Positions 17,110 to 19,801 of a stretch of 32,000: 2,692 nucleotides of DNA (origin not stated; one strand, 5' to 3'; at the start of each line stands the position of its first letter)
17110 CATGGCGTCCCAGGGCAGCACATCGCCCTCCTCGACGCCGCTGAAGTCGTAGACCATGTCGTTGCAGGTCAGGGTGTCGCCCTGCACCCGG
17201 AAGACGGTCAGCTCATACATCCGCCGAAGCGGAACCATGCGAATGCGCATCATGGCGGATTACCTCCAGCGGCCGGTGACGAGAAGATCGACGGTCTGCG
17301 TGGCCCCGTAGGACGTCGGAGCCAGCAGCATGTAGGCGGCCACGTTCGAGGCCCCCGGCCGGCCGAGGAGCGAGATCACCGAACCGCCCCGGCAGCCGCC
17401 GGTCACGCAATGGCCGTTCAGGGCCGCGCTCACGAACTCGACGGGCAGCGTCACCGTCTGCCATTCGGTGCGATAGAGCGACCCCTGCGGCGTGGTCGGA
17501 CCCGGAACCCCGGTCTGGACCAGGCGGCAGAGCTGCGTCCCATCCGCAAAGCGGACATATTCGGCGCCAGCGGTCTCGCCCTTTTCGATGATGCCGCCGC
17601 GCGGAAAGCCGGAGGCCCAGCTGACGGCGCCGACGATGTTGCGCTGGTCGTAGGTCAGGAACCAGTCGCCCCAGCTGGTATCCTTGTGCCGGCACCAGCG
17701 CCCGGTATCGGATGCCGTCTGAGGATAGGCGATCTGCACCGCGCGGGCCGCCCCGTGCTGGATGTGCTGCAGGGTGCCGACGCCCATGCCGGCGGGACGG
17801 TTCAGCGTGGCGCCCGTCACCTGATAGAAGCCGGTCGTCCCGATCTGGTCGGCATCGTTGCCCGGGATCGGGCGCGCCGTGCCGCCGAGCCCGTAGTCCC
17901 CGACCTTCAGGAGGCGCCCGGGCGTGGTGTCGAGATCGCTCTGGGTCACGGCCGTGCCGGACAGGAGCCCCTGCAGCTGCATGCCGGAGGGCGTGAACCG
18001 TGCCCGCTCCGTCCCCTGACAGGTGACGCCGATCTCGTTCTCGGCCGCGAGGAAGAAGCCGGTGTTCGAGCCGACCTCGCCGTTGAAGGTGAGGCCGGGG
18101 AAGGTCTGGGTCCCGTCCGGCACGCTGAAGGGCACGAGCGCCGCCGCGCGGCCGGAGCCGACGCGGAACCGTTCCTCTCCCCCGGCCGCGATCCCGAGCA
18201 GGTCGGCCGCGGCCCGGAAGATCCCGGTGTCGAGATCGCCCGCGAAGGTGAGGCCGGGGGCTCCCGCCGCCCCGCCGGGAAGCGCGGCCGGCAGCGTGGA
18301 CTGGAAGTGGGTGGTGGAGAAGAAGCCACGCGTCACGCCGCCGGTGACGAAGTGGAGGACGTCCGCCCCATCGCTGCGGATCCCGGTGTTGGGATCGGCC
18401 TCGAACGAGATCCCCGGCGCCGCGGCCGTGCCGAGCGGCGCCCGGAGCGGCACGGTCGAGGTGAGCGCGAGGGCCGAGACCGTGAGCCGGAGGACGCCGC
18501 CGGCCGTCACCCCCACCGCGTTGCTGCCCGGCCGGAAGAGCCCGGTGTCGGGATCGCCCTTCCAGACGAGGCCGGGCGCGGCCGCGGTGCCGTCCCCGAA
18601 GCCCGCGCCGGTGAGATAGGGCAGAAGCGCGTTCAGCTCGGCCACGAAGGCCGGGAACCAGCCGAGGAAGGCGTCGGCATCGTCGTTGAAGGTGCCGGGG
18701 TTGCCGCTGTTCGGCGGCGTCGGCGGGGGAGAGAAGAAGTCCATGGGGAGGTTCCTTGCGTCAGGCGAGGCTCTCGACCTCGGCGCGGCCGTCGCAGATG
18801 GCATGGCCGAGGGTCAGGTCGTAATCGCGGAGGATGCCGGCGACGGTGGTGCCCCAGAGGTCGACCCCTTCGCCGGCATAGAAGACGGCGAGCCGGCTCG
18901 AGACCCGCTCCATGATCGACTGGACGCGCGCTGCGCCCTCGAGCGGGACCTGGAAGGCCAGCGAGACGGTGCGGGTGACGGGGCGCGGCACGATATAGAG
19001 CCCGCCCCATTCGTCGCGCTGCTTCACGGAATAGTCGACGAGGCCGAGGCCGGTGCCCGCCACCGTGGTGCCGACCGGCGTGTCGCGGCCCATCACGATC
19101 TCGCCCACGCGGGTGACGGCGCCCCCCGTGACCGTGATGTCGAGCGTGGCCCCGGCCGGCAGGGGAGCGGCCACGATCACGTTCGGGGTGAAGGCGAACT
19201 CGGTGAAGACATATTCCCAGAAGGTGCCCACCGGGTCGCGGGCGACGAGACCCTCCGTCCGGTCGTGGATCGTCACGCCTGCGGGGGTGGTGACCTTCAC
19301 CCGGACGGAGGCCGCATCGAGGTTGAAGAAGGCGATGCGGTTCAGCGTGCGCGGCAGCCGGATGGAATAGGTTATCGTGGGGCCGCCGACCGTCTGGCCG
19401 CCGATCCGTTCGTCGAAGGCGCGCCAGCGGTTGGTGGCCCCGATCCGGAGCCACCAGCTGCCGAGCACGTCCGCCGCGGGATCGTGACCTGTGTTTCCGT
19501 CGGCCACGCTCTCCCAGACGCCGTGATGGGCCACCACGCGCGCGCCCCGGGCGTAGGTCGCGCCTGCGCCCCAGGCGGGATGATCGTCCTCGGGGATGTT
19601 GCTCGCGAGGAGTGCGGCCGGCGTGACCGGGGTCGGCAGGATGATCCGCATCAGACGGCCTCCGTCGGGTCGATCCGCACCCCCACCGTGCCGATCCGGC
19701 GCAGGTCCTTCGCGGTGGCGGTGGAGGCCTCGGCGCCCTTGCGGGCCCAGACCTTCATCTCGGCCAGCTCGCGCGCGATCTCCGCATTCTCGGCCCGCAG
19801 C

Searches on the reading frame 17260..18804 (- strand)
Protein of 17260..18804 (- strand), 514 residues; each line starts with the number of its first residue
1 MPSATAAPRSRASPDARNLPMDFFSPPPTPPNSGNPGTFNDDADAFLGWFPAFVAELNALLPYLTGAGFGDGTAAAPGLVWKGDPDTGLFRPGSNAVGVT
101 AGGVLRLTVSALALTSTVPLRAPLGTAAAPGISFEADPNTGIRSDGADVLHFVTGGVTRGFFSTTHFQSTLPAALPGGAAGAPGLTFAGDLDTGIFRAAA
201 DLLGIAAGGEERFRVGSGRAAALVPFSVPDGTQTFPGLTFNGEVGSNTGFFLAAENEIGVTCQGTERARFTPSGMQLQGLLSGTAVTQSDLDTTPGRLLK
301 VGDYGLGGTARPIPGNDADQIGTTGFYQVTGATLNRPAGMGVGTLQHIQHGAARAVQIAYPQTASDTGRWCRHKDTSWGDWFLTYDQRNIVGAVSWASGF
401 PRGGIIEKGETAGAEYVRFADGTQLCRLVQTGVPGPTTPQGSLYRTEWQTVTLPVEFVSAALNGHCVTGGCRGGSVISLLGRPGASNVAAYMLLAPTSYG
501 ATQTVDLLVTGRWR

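Call 10: search_protein_families(library=pfam, proteins=[window:17260-18804:-], max_evalue=0.01)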
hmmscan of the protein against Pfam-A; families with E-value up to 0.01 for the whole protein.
window:17260-18804:- (514 aa): 0 families

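Call 63: search_protein_families(library=phrogs, proteins=[window:17260-18804:-], max_evalue=0.001)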
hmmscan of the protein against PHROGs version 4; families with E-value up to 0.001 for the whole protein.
window:17260-18804:- (514 aa): 13 families
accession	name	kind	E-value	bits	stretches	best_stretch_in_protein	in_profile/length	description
phrog_2712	-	tail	1.2e-25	91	1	248-514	525-699/700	tail fiber protein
phrog_28766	-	tail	6e-19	68.7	2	178-217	227-266/472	tail fiber protein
phrog_29834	-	unknown function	8.6e-16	58.9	2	125-167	79-121/581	-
phrog_18794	-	unknown function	2.3e-13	51.1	1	284-383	131-230/427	-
phrog_4849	-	tail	6.7e-10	39.1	1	229-290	472-533/788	tail protein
phrog_692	-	head and packaging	9.1e-10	39.1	0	177-208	48-79/440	virion structural protein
phrog_14458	-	tail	5.2e-08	33.5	1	362-468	125-223/281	tail fiber protein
phrog_14100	-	unknown function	8.7e-07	29.2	0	124-161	59-96/485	-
phrog_14293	-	unknown function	1.5e-06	27.8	0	83-154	333-402/644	-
phrog_32294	-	tail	3.7e-06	24.8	0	153-216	1726-1786/2435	baseplate wedge subunit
phrog_7697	-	tail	5.8e-06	25.8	1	309-428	869-997/1090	tail fiber protein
phrog_18345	-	tail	2.3e-05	23.9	0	125-160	213-248/956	tail fiber protein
phrog_23851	-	unknown function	0.00047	20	0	173-209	45-81/531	-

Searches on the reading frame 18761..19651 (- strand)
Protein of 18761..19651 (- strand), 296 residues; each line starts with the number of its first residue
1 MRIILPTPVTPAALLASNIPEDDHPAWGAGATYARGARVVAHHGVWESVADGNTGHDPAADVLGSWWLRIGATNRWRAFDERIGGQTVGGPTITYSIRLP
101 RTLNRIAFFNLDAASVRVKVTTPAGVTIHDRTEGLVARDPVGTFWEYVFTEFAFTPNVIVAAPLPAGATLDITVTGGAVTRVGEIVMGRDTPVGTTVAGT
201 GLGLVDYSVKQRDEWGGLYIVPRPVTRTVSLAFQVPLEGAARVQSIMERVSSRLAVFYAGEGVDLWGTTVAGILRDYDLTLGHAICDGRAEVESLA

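Call 10: search_protein_families(library=pfam, proteins=[window:18761-19651:-], max_evalue=0.01)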
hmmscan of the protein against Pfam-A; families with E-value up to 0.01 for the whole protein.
window:18761-19651:- (296 aa): 0 families

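Call 63: search_protein_families(library=phrogs, proteins=[window:18761-19651:-], max_evalue=0.001)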
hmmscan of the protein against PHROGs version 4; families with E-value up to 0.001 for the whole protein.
window:18761-19651:- (296 aa): 2 families
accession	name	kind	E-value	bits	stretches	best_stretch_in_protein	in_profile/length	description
phrog_6278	-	unknown function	1.5e-58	199.3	1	1-281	1-290/306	-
phrog_34644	-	unknown function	1.3e-11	44.9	1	32-199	340-511/609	-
